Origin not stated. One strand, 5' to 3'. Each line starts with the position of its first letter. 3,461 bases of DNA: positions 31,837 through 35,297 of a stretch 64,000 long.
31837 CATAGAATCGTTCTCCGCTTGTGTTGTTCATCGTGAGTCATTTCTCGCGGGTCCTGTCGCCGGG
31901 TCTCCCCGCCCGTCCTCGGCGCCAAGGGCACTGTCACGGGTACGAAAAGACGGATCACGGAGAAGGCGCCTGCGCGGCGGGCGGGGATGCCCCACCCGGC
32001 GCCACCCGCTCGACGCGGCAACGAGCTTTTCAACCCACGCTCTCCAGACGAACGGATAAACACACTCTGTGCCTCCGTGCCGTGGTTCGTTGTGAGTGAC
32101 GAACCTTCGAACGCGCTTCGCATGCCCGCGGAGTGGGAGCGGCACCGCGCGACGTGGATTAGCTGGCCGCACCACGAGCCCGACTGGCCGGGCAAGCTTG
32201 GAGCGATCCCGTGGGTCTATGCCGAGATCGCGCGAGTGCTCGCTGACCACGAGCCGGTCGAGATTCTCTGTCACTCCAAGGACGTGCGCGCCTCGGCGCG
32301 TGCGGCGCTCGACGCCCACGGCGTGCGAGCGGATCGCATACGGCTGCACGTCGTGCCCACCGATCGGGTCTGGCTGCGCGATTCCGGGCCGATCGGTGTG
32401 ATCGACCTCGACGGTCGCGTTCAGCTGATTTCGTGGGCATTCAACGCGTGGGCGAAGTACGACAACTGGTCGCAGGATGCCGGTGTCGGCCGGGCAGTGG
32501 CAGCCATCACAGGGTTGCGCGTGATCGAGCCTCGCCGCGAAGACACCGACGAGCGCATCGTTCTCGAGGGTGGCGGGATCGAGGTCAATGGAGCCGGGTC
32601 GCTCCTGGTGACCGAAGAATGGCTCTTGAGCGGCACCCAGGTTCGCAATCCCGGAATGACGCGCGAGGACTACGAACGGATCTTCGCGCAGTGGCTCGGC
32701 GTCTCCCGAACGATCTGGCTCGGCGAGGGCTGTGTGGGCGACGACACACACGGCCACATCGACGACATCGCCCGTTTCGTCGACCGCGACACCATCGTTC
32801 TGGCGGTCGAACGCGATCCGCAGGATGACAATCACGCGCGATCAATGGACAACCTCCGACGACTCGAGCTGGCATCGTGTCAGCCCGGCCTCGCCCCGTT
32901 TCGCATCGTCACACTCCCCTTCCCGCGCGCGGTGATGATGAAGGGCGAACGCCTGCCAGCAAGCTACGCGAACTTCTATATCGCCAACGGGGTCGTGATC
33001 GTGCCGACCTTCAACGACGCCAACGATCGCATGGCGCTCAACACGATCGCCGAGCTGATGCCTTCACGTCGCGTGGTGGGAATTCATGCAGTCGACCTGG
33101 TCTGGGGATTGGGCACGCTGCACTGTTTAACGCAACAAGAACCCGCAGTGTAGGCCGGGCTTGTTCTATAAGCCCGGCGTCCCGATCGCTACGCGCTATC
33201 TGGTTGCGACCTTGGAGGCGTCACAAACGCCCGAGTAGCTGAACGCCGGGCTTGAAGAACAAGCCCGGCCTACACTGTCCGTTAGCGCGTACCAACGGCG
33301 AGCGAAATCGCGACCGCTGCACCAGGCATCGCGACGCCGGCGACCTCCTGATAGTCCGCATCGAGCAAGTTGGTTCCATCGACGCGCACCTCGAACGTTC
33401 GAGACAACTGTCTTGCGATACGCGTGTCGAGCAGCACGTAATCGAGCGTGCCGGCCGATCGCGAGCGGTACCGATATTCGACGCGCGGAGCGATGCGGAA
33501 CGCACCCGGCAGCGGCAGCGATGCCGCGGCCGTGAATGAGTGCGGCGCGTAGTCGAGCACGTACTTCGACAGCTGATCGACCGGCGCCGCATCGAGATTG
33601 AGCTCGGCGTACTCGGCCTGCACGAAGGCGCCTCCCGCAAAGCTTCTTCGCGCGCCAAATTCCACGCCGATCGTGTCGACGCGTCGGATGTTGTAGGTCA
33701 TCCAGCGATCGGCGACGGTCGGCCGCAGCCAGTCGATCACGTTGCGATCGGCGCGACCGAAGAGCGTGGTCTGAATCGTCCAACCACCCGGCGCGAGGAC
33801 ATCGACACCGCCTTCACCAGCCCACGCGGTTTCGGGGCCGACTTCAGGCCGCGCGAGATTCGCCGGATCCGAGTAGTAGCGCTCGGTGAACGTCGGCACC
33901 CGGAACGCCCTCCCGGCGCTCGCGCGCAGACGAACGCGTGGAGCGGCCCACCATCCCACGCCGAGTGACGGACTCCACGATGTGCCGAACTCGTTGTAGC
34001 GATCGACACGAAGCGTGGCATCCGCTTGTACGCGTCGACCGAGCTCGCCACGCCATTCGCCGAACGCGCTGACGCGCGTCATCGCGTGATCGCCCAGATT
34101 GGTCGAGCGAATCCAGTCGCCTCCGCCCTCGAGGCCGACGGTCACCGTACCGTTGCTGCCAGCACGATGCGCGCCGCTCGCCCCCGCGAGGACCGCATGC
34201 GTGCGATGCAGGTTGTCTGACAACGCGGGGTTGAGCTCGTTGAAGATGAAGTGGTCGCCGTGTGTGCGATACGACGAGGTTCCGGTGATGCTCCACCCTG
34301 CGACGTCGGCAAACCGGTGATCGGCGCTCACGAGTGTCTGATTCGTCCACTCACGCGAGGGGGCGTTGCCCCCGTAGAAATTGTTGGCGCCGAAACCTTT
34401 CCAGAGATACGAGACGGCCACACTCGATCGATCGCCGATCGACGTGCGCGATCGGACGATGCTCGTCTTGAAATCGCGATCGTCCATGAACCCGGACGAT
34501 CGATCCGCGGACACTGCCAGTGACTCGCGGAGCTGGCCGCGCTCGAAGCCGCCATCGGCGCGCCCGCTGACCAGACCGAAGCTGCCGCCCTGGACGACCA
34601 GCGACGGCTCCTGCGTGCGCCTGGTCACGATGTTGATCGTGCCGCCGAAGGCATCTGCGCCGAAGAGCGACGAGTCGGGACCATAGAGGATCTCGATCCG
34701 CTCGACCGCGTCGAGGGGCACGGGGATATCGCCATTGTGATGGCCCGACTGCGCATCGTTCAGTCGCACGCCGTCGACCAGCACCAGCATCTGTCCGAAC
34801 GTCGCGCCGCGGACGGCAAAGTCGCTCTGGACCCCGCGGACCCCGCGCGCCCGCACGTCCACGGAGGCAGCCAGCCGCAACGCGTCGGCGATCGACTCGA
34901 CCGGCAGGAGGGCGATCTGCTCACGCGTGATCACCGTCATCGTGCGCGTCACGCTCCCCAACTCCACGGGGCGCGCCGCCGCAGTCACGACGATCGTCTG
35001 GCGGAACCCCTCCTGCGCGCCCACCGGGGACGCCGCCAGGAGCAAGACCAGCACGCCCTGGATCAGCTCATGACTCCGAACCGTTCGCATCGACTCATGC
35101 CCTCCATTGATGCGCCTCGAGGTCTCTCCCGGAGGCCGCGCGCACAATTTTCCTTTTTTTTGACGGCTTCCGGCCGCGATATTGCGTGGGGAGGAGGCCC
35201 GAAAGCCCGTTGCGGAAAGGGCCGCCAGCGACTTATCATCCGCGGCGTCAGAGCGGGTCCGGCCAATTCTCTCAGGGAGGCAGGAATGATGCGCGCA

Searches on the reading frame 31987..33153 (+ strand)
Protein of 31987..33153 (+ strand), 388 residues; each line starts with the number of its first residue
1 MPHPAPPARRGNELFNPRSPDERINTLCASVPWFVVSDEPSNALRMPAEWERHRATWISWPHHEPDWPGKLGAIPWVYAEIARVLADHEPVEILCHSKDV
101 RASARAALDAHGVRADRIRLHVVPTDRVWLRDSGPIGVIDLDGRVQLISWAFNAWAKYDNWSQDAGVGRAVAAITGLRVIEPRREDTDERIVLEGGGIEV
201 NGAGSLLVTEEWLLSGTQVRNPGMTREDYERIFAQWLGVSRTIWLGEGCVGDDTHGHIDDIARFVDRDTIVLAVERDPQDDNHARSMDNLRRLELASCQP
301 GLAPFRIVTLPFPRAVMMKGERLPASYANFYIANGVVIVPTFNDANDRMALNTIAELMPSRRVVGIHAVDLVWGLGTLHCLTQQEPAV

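Call 28: search_protein_families(library=pfam, proteins=[window:31987-33153:+], max_evalue=0.0001)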
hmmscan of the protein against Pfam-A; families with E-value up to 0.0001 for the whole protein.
window:31987-33153:+ (388 aa): 1 family
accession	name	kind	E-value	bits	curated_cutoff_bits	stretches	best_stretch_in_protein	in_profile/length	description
PF04371.20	PAD_porph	-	2.5e-108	362.5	25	1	45-386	1-321/321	Porphyromonas-type peptidyl-arginine deiminase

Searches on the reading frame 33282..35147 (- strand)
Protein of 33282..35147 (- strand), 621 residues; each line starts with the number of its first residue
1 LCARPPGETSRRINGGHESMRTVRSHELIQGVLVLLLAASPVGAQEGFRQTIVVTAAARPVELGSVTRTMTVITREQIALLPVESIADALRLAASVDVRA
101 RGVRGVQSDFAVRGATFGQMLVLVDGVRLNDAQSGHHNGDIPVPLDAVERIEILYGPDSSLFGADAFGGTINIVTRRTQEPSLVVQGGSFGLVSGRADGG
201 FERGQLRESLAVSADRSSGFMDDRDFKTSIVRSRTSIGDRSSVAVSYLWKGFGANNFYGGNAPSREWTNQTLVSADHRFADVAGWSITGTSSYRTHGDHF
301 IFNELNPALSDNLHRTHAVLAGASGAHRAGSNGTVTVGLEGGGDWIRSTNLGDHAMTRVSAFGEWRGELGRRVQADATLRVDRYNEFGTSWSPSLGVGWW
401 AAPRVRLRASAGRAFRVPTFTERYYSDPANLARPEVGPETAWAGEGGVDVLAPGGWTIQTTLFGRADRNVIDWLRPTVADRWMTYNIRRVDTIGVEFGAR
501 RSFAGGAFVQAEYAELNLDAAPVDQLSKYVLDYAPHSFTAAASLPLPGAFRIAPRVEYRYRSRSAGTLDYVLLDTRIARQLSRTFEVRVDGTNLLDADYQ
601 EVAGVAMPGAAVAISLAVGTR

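Call 23: search_protein_families(library=pfam, proteins=[window:33282-35147:-], max_evalue=10)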
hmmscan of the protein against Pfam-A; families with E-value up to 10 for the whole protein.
window:33282-35147:- (621 aa): 2 families
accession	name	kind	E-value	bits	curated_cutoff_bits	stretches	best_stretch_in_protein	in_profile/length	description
PF00593.30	TonB_dep_Rec_b-barrel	-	1.3e-24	88.3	27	1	242-594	29-436/436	TonB dependent receptor-like, beta-barrel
PF07715.20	Plug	-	2.3e-22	80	23.9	1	65-170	4-107/107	TonB-dependent Receptor Plug Domain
